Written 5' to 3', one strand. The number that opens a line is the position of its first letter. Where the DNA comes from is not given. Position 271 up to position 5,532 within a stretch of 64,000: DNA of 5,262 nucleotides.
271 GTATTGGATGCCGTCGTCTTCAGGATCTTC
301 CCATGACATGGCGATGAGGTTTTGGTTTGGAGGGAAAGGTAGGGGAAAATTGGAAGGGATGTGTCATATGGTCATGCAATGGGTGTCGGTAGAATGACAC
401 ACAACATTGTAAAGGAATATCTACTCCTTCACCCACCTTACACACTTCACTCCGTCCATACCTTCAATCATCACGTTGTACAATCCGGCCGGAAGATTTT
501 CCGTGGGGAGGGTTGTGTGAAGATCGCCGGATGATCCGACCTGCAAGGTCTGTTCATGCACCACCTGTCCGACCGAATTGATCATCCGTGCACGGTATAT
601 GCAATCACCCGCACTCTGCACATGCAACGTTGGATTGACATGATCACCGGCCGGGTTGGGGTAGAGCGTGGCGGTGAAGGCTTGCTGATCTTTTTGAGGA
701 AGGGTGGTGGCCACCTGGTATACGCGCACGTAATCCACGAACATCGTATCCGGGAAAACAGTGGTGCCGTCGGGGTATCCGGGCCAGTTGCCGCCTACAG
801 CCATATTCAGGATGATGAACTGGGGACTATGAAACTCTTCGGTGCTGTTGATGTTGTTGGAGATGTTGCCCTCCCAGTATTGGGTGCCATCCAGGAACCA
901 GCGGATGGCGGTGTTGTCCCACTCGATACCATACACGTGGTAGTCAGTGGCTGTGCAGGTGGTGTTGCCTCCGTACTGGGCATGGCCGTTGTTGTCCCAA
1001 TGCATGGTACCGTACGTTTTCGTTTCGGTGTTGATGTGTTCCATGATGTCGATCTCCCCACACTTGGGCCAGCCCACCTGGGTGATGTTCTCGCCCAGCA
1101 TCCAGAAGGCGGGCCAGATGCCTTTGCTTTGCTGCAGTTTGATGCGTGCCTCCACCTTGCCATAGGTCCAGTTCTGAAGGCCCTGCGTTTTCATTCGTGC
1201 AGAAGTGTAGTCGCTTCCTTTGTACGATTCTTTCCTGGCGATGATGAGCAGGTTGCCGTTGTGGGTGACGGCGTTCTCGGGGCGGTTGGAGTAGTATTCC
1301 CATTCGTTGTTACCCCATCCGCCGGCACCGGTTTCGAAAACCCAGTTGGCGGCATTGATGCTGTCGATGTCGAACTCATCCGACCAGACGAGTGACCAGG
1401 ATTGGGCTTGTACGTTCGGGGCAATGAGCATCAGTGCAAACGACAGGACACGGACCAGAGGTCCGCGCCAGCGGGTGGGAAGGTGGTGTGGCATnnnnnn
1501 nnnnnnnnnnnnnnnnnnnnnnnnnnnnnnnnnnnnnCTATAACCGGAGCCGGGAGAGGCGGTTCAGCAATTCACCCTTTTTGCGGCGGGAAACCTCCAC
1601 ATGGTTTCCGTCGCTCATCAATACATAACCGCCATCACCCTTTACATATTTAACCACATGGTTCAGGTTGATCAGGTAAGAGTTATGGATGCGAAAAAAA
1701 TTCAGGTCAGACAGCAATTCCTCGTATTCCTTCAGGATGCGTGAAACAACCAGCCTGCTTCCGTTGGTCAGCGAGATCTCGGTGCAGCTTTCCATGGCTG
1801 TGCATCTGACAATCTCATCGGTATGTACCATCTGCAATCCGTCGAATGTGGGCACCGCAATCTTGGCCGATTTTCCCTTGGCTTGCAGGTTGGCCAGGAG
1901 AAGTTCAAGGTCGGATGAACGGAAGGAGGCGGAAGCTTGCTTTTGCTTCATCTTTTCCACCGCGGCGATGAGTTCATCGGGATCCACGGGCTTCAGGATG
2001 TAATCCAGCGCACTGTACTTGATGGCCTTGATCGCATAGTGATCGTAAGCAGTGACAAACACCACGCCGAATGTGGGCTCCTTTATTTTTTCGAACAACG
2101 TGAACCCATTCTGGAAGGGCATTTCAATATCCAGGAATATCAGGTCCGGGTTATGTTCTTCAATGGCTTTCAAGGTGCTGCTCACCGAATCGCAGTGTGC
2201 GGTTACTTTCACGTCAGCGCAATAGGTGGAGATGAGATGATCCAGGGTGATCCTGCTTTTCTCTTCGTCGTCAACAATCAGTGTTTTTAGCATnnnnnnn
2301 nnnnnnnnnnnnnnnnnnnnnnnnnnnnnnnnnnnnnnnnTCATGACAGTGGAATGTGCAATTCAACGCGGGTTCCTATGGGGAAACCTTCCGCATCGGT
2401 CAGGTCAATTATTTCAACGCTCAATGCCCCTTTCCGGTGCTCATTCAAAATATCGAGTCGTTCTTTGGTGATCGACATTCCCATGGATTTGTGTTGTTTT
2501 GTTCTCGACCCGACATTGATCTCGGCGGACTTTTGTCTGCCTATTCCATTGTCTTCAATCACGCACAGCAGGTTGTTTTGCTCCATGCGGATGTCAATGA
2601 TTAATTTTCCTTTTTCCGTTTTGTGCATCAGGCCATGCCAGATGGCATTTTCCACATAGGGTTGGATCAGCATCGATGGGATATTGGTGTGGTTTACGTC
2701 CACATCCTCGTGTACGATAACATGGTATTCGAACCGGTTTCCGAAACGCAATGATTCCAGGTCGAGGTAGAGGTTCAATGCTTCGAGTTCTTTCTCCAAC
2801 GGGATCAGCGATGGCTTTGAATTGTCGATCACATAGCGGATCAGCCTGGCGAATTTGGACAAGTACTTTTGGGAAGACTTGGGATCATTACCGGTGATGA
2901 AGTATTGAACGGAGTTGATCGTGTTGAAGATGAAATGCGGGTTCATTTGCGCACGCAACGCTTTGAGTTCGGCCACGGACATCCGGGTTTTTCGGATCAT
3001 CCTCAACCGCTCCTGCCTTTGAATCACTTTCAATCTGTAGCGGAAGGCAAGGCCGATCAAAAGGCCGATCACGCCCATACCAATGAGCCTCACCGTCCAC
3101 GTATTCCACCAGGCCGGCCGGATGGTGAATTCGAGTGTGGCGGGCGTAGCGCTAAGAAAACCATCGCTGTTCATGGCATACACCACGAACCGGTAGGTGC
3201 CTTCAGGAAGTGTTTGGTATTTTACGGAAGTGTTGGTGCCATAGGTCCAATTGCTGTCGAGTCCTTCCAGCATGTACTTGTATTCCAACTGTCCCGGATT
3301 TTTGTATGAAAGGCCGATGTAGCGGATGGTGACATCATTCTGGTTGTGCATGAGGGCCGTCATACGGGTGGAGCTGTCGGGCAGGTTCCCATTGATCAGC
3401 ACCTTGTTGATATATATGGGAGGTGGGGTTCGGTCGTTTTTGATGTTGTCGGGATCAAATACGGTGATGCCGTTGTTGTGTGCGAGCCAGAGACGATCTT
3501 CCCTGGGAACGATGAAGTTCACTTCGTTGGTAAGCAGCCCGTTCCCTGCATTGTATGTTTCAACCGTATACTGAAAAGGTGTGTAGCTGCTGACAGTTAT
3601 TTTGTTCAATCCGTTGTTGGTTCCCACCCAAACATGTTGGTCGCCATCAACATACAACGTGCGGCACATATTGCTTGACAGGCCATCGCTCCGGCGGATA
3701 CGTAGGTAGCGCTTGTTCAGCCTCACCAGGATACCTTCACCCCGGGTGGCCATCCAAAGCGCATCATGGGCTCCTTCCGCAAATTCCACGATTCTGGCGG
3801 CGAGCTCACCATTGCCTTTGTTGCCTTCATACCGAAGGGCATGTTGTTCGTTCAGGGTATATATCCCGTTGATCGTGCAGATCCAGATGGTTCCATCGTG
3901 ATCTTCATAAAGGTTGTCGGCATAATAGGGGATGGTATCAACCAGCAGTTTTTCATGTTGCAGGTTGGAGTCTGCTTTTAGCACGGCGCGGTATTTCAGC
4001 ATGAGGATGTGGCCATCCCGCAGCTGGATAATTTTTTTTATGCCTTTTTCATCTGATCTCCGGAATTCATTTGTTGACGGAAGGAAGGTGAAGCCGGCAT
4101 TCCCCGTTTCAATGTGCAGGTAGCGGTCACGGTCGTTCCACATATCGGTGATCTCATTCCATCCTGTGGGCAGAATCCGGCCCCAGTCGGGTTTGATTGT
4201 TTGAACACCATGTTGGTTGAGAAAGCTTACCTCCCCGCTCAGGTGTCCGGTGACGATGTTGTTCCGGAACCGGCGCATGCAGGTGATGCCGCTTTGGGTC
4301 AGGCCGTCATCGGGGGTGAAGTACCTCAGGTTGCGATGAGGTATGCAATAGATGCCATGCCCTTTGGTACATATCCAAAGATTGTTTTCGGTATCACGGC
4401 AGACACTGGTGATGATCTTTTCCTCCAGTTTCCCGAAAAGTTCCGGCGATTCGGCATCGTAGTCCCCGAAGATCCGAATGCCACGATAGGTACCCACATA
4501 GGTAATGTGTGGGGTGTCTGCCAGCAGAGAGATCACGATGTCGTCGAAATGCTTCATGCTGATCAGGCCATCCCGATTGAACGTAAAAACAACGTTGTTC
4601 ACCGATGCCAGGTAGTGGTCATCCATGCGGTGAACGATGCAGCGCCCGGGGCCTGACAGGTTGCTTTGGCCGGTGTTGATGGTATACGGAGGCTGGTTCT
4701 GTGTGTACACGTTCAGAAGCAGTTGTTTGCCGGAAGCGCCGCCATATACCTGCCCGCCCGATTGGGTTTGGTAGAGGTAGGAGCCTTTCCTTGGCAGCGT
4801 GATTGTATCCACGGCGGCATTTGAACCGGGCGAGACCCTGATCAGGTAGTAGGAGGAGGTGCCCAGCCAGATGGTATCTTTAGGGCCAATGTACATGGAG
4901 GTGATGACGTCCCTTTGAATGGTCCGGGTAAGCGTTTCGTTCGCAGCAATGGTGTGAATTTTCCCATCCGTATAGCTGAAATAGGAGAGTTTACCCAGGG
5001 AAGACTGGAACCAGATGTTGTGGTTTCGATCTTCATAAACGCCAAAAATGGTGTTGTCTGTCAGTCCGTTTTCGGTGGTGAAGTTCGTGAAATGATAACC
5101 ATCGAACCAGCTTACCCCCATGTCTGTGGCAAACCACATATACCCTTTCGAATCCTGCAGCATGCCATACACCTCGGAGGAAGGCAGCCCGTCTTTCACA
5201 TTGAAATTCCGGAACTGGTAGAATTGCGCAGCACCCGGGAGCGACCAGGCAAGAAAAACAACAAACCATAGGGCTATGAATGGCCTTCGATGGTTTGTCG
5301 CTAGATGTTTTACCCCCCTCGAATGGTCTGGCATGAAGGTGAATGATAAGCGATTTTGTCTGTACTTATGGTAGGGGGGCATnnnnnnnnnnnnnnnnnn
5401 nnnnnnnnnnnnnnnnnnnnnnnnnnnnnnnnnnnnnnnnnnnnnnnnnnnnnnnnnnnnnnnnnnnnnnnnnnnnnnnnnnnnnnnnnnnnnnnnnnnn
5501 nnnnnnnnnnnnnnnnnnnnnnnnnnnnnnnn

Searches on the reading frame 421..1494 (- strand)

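Call 14: search_protein_families(library=pfam, proteins=[window:421-1494:-])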
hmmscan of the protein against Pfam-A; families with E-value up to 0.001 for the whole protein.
window:421-1494:- (357 aa): 3 families
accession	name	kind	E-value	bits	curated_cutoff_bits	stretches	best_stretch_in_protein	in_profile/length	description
PF00722.28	Glyco_hydro_16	-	5.2e-21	75.3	22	1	71-243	10-163/175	Glycosyl hydrolases family 16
PF03935.22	SKN1_KRE6_Sbg1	-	2.9e-15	56.1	30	2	181-262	361-452/501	Beta-glucan synthesis-associated protein SKN1/KRE6/Sbg1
PF18962.6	Por_Secre_tail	-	5.4e-05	23.8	27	1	277-346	1-65/75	Secretion system C-terminal sorting domain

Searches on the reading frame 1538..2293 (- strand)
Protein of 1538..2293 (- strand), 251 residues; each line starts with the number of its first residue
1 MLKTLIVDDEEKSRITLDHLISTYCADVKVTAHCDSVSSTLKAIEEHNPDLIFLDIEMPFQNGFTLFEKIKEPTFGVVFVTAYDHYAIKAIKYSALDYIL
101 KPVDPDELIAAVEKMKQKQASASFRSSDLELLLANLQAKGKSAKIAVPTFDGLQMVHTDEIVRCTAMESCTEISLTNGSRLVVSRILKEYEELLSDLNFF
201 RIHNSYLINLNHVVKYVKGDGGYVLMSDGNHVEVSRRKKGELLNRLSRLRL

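Call 14: search_protein_families(library=pfam, proteins=[window:1538-2293:-])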
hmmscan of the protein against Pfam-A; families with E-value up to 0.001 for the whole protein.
window:1538-2293:- (251 aa): 2 families
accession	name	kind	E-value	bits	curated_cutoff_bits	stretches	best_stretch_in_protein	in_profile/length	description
PF00072.30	Response_reg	-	2.5e-22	79.6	30.2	1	5-113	2-111/111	Response regulator receiver domain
PF04397.21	LytTR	-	3.3e-14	53.3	22.6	1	154-246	4-97/98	LytTr DNA-binding domain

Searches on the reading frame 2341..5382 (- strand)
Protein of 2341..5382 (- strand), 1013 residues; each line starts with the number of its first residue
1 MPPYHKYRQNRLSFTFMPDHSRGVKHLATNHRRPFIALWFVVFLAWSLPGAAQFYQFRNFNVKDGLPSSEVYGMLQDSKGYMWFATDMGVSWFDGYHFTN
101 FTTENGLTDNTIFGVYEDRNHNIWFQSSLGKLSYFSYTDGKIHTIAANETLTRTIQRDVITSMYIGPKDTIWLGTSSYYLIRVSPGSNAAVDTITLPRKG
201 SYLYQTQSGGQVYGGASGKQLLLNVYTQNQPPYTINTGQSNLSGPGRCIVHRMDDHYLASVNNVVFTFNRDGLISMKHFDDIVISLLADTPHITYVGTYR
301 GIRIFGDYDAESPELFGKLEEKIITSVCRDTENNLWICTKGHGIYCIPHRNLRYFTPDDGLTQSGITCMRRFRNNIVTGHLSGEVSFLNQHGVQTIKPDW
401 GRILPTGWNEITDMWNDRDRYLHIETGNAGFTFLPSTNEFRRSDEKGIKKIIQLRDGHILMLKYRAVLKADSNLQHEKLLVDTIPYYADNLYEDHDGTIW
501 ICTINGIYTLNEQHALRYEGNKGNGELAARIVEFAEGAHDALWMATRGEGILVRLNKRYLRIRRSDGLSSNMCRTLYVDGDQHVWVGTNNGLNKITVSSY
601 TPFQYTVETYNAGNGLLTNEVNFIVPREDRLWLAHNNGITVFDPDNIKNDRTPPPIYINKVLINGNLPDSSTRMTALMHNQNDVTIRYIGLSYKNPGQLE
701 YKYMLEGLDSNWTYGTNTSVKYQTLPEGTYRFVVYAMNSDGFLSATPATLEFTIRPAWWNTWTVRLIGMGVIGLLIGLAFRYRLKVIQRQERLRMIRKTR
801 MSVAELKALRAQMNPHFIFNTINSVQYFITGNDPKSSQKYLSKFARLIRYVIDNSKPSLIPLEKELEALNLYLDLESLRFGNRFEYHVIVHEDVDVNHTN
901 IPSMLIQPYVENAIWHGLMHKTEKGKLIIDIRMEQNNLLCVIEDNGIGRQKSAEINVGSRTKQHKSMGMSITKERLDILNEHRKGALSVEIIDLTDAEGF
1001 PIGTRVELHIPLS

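Call 14: search_protein_families(library=pfam, proteins=[window:2341-5382:-])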
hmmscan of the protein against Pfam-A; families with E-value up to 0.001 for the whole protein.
window:2341-5382:- (1013 aa): 4 families
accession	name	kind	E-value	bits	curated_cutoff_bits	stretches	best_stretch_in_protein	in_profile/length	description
PF07494.17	Reg_prop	-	2.6e-26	88.7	20.4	1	65-87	1-23/24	Two component regulator propeller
PF06580.19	His_kinase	-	1.4e-24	86.5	25.2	1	804-884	1-81/81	Histidine kinase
PF07495.19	Y_Y_Y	-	5.1e-15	55.6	26.6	1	692-754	1-64/65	Y_Y_Y domain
PF02518.31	HATPase_c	-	0.00012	22.9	26.4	1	906-1012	10-109/111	Histidine kinase-, DNA gyrase B-, and HSP90-like ATPase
